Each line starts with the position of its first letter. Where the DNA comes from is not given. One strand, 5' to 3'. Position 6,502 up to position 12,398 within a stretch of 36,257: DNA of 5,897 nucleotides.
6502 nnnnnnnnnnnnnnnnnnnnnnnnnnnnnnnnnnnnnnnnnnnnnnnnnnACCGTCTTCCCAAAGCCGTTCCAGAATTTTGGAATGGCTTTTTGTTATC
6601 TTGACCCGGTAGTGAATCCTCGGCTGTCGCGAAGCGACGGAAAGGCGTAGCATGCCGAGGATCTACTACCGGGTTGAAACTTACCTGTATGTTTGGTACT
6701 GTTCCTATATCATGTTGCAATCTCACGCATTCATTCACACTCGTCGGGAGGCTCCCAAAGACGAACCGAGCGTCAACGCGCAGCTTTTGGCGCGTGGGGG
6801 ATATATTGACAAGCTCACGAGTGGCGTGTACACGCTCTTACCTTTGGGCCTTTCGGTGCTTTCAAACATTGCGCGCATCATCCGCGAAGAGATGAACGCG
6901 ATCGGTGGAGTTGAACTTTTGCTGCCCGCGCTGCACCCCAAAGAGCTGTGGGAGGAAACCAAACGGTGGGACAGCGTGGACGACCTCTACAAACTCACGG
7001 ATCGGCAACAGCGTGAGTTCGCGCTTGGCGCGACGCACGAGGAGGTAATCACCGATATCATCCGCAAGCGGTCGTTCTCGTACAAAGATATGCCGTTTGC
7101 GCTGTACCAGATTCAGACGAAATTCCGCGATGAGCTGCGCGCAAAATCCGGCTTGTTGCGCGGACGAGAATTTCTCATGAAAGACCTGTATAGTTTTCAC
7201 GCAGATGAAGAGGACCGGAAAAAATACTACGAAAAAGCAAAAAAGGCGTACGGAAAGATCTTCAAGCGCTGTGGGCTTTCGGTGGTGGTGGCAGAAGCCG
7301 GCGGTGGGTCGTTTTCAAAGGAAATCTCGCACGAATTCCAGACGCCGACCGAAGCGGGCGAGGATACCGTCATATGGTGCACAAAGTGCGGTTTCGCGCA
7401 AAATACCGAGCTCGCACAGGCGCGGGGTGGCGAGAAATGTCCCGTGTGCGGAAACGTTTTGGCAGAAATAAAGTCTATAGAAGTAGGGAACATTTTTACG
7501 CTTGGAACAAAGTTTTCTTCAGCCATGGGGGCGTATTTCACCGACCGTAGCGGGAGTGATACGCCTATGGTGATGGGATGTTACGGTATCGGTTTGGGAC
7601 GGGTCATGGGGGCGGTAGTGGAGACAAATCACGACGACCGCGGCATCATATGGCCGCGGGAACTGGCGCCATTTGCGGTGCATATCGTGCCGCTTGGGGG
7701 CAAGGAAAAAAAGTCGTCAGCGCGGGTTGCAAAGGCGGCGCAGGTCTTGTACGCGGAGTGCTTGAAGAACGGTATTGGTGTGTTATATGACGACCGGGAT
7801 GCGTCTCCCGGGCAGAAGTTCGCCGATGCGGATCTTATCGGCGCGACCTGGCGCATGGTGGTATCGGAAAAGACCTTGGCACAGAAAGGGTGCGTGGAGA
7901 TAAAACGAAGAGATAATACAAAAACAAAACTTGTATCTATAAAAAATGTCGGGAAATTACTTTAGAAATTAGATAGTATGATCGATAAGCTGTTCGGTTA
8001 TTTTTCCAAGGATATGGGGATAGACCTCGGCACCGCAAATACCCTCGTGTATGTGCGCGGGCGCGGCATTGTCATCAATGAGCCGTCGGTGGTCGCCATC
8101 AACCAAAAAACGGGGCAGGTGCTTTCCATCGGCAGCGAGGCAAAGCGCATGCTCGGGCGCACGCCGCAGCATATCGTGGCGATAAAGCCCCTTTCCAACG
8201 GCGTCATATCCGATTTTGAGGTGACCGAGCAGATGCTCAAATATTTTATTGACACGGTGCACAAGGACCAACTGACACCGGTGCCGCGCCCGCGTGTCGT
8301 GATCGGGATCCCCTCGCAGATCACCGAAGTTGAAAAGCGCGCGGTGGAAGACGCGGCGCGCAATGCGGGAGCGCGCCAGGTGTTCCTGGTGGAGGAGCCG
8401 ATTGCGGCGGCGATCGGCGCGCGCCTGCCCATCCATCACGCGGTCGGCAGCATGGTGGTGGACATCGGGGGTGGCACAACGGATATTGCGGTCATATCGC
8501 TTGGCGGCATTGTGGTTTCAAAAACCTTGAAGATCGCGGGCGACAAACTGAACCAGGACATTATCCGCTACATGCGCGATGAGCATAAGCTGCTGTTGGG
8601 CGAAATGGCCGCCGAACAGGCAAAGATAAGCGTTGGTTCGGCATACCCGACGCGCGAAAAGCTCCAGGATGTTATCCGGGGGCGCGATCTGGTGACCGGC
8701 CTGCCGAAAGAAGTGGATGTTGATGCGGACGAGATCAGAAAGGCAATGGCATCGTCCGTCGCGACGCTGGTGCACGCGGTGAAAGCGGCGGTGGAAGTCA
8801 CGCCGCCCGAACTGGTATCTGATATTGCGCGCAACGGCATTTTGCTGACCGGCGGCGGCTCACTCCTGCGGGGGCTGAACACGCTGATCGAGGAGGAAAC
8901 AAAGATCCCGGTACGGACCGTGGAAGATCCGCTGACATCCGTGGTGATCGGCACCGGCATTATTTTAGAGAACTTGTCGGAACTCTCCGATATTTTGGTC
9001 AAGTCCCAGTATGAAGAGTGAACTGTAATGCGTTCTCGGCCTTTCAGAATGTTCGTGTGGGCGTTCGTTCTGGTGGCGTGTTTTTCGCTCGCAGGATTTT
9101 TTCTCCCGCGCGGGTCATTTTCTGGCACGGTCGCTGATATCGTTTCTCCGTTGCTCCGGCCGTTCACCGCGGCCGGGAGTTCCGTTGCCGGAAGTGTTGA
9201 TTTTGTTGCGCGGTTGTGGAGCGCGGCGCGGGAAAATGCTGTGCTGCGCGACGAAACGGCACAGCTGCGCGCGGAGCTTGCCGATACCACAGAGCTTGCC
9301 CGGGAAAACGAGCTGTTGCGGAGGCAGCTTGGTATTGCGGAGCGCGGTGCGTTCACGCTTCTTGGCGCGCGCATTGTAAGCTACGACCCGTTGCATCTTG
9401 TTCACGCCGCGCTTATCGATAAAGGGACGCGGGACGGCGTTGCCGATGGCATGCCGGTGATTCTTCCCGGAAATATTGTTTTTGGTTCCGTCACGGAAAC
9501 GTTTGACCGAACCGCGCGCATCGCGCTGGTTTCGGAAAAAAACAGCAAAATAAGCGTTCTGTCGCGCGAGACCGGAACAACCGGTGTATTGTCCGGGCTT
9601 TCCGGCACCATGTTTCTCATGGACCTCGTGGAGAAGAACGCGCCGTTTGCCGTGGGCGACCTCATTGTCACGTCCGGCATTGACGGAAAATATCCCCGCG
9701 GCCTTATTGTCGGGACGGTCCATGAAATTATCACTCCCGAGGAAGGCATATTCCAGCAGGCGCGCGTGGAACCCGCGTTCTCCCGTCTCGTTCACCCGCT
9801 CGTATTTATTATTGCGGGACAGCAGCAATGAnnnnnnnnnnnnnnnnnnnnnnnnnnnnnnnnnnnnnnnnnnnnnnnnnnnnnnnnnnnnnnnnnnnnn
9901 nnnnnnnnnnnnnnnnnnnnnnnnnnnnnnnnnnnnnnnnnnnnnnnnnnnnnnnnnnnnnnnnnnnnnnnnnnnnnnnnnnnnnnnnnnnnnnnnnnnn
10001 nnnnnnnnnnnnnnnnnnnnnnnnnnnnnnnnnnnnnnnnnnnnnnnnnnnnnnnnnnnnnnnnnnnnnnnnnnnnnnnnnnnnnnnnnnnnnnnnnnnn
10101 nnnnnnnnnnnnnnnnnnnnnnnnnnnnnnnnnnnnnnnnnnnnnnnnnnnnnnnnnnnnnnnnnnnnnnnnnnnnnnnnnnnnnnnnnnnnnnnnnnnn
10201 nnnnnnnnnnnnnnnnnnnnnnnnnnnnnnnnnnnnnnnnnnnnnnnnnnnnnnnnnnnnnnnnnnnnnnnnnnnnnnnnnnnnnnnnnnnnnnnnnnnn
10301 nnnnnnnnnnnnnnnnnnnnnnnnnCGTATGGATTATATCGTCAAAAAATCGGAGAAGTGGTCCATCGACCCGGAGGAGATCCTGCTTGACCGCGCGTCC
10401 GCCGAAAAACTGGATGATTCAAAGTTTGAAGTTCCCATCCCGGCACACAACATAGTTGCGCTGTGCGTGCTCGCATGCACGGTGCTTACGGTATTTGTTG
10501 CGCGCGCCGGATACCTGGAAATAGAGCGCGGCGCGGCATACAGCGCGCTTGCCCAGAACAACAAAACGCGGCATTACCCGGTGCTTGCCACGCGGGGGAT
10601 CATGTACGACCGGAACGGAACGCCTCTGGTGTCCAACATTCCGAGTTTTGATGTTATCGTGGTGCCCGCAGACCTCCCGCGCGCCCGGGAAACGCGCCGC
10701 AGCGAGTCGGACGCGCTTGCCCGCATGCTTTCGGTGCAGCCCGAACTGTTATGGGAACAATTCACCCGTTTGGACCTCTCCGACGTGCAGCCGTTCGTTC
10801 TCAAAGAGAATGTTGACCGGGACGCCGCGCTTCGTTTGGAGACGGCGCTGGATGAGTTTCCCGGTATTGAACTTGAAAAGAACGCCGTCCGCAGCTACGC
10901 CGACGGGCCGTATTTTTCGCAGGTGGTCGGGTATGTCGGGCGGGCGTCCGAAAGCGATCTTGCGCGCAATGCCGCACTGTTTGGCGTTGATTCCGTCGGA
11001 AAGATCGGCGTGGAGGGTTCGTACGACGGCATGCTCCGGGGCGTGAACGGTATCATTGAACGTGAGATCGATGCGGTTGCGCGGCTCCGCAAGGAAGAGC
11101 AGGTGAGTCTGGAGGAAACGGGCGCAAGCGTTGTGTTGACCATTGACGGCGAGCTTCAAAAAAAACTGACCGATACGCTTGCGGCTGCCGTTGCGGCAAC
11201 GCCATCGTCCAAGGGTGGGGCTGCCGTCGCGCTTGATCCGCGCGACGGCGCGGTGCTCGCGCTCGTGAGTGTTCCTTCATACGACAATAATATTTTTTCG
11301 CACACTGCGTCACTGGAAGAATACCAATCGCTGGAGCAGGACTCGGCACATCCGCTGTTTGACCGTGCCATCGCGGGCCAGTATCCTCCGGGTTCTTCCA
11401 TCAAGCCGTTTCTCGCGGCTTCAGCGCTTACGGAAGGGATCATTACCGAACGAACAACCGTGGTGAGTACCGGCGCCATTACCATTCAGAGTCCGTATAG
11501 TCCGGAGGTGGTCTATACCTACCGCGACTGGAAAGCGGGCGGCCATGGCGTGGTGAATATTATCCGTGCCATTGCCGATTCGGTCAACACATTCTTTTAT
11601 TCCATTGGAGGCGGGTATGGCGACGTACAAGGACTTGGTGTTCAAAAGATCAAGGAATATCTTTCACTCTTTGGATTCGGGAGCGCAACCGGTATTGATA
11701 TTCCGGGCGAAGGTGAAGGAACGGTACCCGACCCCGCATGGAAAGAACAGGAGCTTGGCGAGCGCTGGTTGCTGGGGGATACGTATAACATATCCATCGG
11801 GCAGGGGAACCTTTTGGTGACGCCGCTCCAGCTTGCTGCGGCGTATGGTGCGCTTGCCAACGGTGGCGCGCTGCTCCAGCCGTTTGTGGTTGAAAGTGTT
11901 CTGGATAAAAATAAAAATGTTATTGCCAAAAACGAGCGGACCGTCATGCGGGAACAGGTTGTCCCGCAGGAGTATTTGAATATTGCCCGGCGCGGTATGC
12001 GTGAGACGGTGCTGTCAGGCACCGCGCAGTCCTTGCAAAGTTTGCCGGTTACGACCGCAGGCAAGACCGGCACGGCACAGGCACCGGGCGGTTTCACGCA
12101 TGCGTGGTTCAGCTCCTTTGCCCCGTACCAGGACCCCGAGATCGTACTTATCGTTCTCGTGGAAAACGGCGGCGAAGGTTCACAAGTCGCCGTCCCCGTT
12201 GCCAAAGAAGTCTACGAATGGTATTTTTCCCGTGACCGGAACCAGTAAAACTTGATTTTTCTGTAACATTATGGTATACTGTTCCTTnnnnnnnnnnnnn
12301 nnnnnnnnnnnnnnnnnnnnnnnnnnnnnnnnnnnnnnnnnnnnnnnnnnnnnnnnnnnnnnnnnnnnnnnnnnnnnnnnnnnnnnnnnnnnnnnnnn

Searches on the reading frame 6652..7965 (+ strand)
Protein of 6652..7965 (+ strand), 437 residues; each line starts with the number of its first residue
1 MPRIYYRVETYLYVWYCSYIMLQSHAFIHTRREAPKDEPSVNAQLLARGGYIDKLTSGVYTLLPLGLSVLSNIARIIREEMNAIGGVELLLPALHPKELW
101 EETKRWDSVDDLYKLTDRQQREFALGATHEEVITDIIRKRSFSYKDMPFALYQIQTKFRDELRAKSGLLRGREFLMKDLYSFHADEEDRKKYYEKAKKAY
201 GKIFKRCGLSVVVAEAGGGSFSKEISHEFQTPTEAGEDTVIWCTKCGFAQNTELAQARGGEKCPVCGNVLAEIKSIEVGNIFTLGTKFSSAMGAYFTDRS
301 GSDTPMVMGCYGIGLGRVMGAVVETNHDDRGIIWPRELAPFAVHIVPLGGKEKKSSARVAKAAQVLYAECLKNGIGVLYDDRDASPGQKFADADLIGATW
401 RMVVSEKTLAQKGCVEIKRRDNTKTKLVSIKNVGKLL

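Call 83: search_protein_families(library=pfam, max_evalue=0.00001, proteins=[window:6652-7965:+])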
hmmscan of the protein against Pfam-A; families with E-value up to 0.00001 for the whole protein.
window:6652-7965:+ (437 aa): 2 families
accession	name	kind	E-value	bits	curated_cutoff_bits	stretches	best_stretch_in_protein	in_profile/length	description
PF00587.30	tRNA-synt_2b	-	2.2e-31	109.7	29.3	1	113-326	1-179/179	tRNA synthetase class II core domain (G, H, P, S and T)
PF03129.25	HGTP_anticodon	-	2.1e-16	60.3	21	1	343-435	2-89/94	Anticodon binding domain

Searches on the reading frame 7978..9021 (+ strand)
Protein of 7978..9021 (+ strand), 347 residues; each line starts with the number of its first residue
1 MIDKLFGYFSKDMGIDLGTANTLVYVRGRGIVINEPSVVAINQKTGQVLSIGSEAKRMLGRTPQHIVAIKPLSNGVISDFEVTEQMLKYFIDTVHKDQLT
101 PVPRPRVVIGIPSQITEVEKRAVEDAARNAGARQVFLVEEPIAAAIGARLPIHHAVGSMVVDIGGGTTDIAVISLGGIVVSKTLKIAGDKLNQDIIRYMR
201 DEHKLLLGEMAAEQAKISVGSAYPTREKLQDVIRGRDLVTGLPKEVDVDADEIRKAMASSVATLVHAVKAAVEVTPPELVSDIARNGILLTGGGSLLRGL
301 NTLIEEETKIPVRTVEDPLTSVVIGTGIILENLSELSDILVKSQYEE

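Call 83: search_protein_families(library=pfam, max_evalue=0.00001, proteins=[window:7978-9021:+])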
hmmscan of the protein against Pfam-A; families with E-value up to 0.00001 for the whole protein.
window:7978-9021:+ (347 aa): 5 families
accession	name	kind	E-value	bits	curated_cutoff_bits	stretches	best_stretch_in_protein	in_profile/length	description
PF06723.19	MreB_Mbl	-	1.4e-138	461.7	27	1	10-336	1-325/327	MreB/Mbl protein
PF14450.12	FtsA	-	2.2e-13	51.1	31.8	1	159-317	1-112/127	Cell division protein FtsA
PF00022.25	Actin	-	1.5e-12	47.3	27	1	36-203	31-191/410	Actin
PF00012.26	HSP70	-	7.3e-12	44.7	20.6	1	82-204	113-239/599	Hsp70 protein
PF11104.14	PilM_2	-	4.3e-07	29.6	27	0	287-334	277-323/340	Type IV pilus assembly protein PilM;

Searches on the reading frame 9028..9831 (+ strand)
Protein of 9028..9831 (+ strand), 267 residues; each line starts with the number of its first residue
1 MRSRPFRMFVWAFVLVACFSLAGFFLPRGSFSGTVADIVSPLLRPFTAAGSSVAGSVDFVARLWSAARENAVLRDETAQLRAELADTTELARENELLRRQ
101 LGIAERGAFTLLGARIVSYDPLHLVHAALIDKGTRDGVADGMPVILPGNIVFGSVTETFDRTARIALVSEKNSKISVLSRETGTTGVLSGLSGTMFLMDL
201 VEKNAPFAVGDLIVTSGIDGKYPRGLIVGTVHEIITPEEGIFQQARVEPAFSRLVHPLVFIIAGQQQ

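Call 83: search_protein_families(library=pfam, max_evalue=0.00001, proteins=[window:9028-9831:+])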
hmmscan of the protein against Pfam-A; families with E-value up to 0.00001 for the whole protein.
window:9028-9831:+ (267 aa): 1 family
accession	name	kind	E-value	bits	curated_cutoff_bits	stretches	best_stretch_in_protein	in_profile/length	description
PF04085.20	MreC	-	4.5e-32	111.3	28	1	116-252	1-136/147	Rod shape-determining protein MreC, barrel core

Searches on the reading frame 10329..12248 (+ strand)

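Call 83: search_protein_families(library=pfam, max_evalue=0.00001, proteins=[window:10329-12248:+])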
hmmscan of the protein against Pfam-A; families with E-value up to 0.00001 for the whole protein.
window:10329-12248:+ (639 aa): 2 families
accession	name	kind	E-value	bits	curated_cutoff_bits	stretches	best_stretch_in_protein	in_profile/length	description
PF00905.27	Transpeptidase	-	1.7e-59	201.9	22.1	1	297-630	1-299/299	Penicillin binding protein transpeptidase domain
PF03717.20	PBP_dimer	-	3.3e-34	119.3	24.4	1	87-256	4-178/180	Penicillin-binding Protein dimerisation domain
